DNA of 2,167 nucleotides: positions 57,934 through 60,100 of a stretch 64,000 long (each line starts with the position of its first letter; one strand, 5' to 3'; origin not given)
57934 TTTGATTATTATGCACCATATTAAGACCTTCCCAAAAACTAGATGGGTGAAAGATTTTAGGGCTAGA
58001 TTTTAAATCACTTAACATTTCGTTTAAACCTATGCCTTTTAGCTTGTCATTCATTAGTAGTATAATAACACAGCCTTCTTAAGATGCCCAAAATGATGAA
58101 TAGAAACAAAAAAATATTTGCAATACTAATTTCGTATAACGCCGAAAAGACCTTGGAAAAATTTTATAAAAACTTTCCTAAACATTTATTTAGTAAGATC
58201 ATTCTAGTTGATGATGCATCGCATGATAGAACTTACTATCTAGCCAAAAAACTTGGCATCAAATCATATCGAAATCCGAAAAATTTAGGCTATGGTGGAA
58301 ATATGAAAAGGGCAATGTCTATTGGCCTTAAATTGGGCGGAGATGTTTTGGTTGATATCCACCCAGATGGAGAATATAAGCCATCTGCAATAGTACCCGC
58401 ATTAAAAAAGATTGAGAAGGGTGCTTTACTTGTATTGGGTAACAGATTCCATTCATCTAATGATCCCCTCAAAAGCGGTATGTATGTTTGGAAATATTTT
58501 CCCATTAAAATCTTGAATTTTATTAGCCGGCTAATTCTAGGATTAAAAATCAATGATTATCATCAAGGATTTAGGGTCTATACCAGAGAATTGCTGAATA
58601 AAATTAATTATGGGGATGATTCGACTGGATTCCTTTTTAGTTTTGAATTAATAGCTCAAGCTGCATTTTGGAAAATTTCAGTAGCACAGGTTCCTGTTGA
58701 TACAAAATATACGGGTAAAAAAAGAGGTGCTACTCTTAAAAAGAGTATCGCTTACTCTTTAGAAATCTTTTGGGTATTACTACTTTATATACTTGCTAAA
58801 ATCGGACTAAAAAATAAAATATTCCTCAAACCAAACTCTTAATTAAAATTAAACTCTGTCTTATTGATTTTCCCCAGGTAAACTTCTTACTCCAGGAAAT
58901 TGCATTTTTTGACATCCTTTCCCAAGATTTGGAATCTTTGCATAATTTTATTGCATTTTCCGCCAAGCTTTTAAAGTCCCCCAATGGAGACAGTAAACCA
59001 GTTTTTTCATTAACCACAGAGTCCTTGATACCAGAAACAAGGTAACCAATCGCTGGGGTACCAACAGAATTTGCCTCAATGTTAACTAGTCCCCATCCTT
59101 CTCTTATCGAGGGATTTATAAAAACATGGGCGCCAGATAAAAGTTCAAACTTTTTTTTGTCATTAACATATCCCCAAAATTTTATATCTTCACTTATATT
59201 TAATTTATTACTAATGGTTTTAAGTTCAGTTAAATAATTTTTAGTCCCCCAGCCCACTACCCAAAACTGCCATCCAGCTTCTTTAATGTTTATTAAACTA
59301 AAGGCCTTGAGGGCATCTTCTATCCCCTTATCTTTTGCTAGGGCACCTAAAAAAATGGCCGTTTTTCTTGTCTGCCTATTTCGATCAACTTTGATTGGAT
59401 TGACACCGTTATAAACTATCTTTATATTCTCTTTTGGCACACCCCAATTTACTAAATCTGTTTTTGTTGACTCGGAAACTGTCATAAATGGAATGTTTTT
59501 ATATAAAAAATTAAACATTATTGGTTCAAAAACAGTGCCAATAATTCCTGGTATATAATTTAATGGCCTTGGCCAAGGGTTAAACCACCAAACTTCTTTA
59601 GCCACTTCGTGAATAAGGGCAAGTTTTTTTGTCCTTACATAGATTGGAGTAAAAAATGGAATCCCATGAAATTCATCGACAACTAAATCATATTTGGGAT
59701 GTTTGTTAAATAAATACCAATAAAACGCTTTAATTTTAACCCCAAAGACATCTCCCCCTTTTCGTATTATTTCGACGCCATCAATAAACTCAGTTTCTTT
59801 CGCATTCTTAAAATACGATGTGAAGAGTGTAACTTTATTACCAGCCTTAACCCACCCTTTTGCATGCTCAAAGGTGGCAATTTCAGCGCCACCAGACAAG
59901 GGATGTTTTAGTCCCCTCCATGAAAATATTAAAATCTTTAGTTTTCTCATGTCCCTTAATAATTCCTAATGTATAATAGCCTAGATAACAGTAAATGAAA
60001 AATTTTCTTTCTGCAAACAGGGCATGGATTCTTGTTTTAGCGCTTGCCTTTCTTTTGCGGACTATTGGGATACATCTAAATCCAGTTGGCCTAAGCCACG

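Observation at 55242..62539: Dpm1/GtrB-like GT2 genes paired with PMT/ArnT-like GT-C genes: lipid-linked monosaccharide donor system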

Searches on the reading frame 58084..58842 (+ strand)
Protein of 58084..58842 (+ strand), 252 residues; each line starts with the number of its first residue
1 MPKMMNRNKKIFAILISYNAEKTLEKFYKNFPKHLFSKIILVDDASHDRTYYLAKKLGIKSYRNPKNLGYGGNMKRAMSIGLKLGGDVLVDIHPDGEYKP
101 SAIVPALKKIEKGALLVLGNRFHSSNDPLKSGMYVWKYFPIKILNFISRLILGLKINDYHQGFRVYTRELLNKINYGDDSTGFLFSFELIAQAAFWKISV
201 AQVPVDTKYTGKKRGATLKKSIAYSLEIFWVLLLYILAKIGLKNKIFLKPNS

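Call 4: search_protein_families(library=pfam, proteins=[window:58084-58842:+], max_evalue=0.01)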
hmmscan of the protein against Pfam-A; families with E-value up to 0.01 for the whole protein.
window:58084-58842:+ (252 aa): 1 family
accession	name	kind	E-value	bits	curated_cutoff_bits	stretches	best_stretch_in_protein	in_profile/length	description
PF00535.33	Glycos_transf_2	-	2.1e-17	64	23.3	1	14-173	3-166/168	Glycosyl transferase family 2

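Call 5: search_protein_families(library=ncbifam, proteins=[window:58084-58842:+], max_evalue=0.01)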
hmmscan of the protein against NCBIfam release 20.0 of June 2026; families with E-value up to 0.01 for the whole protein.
window:58084-58842:+ (252 aa): 4 families
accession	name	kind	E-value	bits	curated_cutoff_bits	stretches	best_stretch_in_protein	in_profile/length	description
NF058614.1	PPMAGASynPpgS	equivalog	1.7e-16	60.3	370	1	14-212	5-201/226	polyprenyl-phospho-N-acetylgalactosaminyl synthase PpgS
TIGR04182.1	glyco_TIGR04182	equivalog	9.3e-15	54.8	325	1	15-231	6-213/293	S-layer glycoprotein N-glycosyltransferase AglJ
NF041391.1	DPhHxTase_Halo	equivalog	3.1e-11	42.7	375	1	40-208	27-184/213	dolichyl-phosphate hexose transferase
TIGR04283.1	glyco_like_mftF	equivalog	0.0075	15.9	182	0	18-109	8-95/221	TIGR04283 family arsenosugar biosynthesis glycosyltransferase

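Call 15: search_solved_structures(query=window:58084-58842:+, max_evalue=0.01)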
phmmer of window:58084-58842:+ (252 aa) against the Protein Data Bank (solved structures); distinct sequences matched with E-value up to 0.01: 1.
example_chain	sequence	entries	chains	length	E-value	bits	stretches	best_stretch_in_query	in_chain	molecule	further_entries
5mlz_A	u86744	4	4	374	2.7e-07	33.7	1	7-205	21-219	Dolichol monophosphate mannose synthase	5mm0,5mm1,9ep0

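Call 85: find_related_loci(query=A6, collection=metagenome_contigs, flank=8000)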
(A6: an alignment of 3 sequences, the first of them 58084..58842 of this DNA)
Query A6 (252 aa) in metagenome_contigs; peptide patterns used: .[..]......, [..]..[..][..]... (x = any residue, [..] = any of these).
600 stretches matched a pattern (row limit reached: there are more); 515 encode a relative of the query (tblastn E <= 1e-3); the best 80 are kept; 80 distinct loci.
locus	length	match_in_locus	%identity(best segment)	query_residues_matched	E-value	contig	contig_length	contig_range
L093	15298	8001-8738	38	5-249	2e-52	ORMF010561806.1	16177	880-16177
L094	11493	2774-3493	38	4-243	4e-52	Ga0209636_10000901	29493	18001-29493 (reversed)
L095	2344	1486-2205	38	10-247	2e-51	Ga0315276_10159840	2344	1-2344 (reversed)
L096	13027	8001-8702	40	4-237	5e-50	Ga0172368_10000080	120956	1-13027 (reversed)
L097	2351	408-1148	33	5-251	2e-50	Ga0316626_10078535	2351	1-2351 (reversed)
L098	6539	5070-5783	38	7-244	3e-50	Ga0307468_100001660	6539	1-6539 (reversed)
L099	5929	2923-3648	37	1-242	7e-50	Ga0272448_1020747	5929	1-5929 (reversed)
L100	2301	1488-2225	35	7-252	6e-50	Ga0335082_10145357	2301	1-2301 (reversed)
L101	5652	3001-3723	38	3-242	1e-49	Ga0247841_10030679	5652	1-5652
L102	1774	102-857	36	1-251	8e-51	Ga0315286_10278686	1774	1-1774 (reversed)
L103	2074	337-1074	37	5-249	3e-49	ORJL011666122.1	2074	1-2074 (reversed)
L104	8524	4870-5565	38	8-239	7e-49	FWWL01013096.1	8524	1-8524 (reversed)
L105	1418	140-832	38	10-239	1e-50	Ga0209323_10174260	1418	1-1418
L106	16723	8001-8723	37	9-247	1e-48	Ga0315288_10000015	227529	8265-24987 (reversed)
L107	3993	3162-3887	36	7-247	6e-49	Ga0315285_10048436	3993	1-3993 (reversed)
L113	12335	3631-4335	38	10-243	1e-48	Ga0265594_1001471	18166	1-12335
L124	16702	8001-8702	35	10-242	1e-47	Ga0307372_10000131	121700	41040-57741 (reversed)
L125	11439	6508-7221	36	5-242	8e-48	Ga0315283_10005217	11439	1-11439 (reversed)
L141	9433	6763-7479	34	5-242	2e-46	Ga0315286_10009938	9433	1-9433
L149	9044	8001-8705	36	7-241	5e-46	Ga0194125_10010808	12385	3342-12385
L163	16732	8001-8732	33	10-252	2e-45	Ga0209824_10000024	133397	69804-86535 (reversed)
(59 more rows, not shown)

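Call 93: search_protein_families(library=pfam, proteins=[L094:294-2672:-, L125:7477-9936:-, L106:8687-10324:+, L113:4349-6052:+, L104:5648-7348:+, L124:8687-10720:+, L163:8738-10699:+, L141:7797-9433:+, L093:6073-7881:+, L149:5423-7906:-], max_evalue=0.01)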
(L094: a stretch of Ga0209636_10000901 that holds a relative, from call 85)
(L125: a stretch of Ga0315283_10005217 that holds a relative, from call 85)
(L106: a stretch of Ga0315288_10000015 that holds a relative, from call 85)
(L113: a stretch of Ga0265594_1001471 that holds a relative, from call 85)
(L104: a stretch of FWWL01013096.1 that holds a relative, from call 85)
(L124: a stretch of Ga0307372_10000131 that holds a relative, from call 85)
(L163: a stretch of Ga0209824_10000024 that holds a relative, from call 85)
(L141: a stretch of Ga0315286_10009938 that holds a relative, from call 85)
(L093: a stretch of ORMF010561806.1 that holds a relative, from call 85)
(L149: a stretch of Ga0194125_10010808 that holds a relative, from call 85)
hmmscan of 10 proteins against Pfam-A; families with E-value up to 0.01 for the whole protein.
L094:294-2672:- (792 aa): 0 families

L125:7477-9936:- (819 aa): 0 families

L106:8687-10324:+ (545 aa): 11 families
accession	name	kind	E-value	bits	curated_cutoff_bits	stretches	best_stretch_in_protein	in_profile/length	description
PF07719.23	TPR_2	-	1.6e-13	50.1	27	1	414-445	2-33/34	Tetratricopeptide repeat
PF00515.34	TPR_1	-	1.4e-12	47.3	27.8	2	415-445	3-33/34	Tetratricopeptide repeat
PF14559.12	TPR_19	-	1.6e-11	44.8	25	1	424-483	2-60/68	Tetratricopeptide repeat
PF13181.12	TPR_8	-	2e-10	40.4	25.7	1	484-513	4-33/34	Tetratricopeptide repeat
PF13424.12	TPR_12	-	3.9e-09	37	30.1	1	447-510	3-74/77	Tetratricopeptide repeat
PF13431.12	TPR_17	-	4.8e-07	30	24.4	1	435-467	1-33/34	Tetratricopeptide repeat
PF13414.12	TPR_11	-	2.6e-05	24.3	26.8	1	423-461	4-42/42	TPR repeat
PF13231.12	PMT_2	-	7e-05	23.5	26.1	1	90-234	12-154/160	Dolichyl-phosphate-mannose-protein mannosyltransferase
PF13428.12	TPR_14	-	0.00038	21.3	23.5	0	416-450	4-38/44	Tetratricopeptide repeat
PF13432.12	TPR_16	-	0.0014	19.5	32.7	0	423-479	7-63/65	Tetratricopeptide repeat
PF13176.12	TPR_7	-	0.0016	18.8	27.9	0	485-512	3-30/36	Tetratricopeptide repeat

L113:4349-6052:+ (567 aa): 0 families

L104:5648-7348:+ (566 aa): 2 families
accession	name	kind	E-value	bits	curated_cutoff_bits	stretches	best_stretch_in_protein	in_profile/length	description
PF13231.12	PMT_2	-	1.3e-13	51.9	26.1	1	82-237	2-154/160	Dolichyl-phosphate-mannose-protein mannosyltransferase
PF02366.24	PMT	-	0.0008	19.5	22.7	1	133-210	115-197/245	Dolichyl-phosphate-mannose-protein mannosyltransferase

L124:8687-10720:+ (677 aa): 2 families
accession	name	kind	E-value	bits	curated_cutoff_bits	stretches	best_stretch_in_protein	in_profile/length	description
PF02366.24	PMT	-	1.1e-09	38.7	22.7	1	219-363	91-234/245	Dolichyl-phosphate-mannose-protein mannosyltransferase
PF13231.12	PMT_2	-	0.0012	19.5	26.1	1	206-357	13-153/160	Dolichyl-phosphate-mannose-protein mannosyltransferase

L163:8738-10699:+ (653 aa): 0 families

L141:7797-9433:+ (545 aa): 0 families

L093:6073-7881:+ (602 aa): 33 families (the best 25 are shown)
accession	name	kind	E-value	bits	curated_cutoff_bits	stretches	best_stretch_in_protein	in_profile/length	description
PF13414.12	TPR_11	-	1.2e-58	194.9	26.8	5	489-530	1-42/42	TPR repeat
PF07719.23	TPR_2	-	1.3e-42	140.8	27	5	516-548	1-33/34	Tetratricopeptide repeat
PF00515.34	TPR_1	-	1.8e-42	141.9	27.8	5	516-548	1-33/34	Tetratricopeptide repeat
PF13432.12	TPR_16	-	1.2e-37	128.4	32.7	4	520-582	1-63/65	Tetratricopeptide repeat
PF13181.12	TPR_8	-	2.3e-36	121.3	25.7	4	516-548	1-33/34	Tetratricopeptide repeat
PF14559.12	TPR_19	-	4.5e-34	117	25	5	527-583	2-58/68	Tetratricopeptide repeat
PF13431.12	TPR_17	-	4.4e-33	111.2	24.4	3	505-536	2-33/34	Tetratricopeptide repeat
PF13424.12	TPR_12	-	7.2e-28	97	30.1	3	482-545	3-74/77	Tetratricopeptide repeat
PF13428.12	TPR_14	-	6e-21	73.3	23.5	2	484-523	3-42/44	Tetratricopeptide repeat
PF13374.12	TPR_10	-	5.6e-17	61.6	27.5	1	516-544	2-30/42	Tetratricopeptide repeat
PF13176.12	TPR_7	-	1.8e-16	59.2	27.9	0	552-582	1-31/36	Tetratricopeptide repeat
PF07721.20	TPR_4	-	4.5e-15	55.1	27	0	516-535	1-20/26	Tetratricopeptide repeat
PF13371.12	TPR_9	-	8.5e-15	55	35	2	488-550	1-63/73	Tetratricopeptide repeat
PF13174.12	TPR_6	-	2.3e-14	53.4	26.3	2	518-547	2-31/33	Tetratricopeptide repeat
PF24575.1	TPR_Slam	-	5.5e-10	40.1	35.2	0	491-535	56-100/104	Surface lipoprotein assembly modifier, N-terminal TPR repeats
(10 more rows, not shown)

L149:5423-7906:- (827 aa): 0 families

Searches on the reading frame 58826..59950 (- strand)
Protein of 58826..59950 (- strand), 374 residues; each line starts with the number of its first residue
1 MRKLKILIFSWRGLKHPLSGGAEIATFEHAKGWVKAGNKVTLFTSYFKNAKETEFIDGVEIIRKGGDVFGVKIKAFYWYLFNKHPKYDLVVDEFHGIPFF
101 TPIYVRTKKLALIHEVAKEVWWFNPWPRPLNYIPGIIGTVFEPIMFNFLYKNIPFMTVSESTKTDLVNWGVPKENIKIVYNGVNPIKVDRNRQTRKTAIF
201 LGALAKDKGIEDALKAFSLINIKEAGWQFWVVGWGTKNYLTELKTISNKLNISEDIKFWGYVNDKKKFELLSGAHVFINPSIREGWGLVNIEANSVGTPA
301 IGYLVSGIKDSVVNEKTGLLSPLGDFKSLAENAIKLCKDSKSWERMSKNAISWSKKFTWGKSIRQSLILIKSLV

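Call 4: search_protein_families(library=pfam, proteins=[window:58826-59950:-], max_evalue=0.01)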
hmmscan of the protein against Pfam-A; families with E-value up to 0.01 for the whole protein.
window:58826-59950:- (374 aa): 4 families
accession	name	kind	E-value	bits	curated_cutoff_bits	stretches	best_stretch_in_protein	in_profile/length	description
PF00534.26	Glycos_transf_1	-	1.4e-33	116.2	26.4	1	191-352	11-171/172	Glycosyl transferases group 1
PF13692.12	Glyco_trans_1_4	-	1.5e-25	90.6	27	1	196-339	2-142/142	Glycosyl transferases group 1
PF13439.12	Glyco_transf_4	-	9.4e-10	39.2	28.5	1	20-185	2-168/170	Glycosyltransferase Family 4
PF20706.3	GT4-conflict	-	2.5e-09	37.1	26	1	191-312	193-320/385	Family 4 Glycosyltransferase in conflict systems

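Call 5: search_protein_families(library=ncbifam, proteins=[window:58826-59950:-], max_evalue=0.01)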
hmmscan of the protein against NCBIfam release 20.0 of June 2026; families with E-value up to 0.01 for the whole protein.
window:58826-59950:- (374 aa): 43 families (the best 25 are shown)
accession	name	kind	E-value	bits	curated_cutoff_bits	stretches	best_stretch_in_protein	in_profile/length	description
TIGR03999.1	thiol_BshA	equivalog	4.2e-22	78.6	273.7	1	157-365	150-365/375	N-acetyl-alpha-D-glucosaminyl L-malate synthase BshA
NF041010.1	glycosy_Agl16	equivalog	1e-21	77.2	575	1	156-365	138-343/352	glycosylation protein Agl16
NF046085.1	XrtY_assoc_Gly1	equivalog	2.2e-21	76.2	400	1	147-352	156-362/387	XrtY-associated glycosyltransferase XYAG1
NF047880.1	glyco_SdgA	exception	1.6e-19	69.9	800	1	150-358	269-475/488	serine-aspartate repeat adhesin O-glycosyltransferase SdgA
NF041876.1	EPS_EpsE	equivalog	4.1e-18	65.8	400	1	195-350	213-372/389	exopolysaccharide biosynthesis GT4 family glycosyltransferase EpsE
TIGR02149.1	glgA_Coryne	subfamily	4e-17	62.4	302.4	1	157-371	150-388/391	glycogen synthase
TIGR03449.1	mycothiol_MshA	equivalog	1.2e-16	60.6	462.5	1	238-365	268-395/406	D-inositol-3-phosphate glycosyltransferase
NF007396.0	PRK09922.1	equivalog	1.4e-14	53.7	385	1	156-345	140-332/361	lipopolysaccharide 1,6-galactosyltransferase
TIGR04157.1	glyco_rSAM_CFB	subfamily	4.9e-14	52.1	400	1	158-338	176-373/406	TIGR04157 family glycosyltransferase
TIGR02095.1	glgA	subfamily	8.3e-13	47.8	328.45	1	195-365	294-469/477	glycogen/starch synthase, ADP-glucose type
TIGR04063.1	stp3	hypoth_equivalog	1.5e-11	43.8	442.05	1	156-365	162-387/397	TIGR04063 family PEP-CTERM/XrtA system glycosyltransferase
NF050063.1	ProtGlycPglJ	equivalog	2.9e-11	43.2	500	1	137-359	129-352/363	N-acetylgalactosamine-N,N'-diacetylbacillosaminyl-diphospho-undecaprenol 4-alpha-N-acetylgalactosaminyltransferase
TIGR04047.1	MSMEG_0565_glyc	hypoth_equivalog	3.6e-11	42.8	259.85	1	200-367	198-368/373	MSMEG_0565 family glycosyltransferase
NF038295.1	EPS_HpsP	equivalog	5.8e-11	42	550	1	193-368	205-381/388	hormogonium polysaccharide biosynthesis glycosyltransferase HpsP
NF038011.1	PelF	equivalog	2.2e-10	40.2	100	1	157-357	263-475/489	GT4 family glycosyltransferase PelF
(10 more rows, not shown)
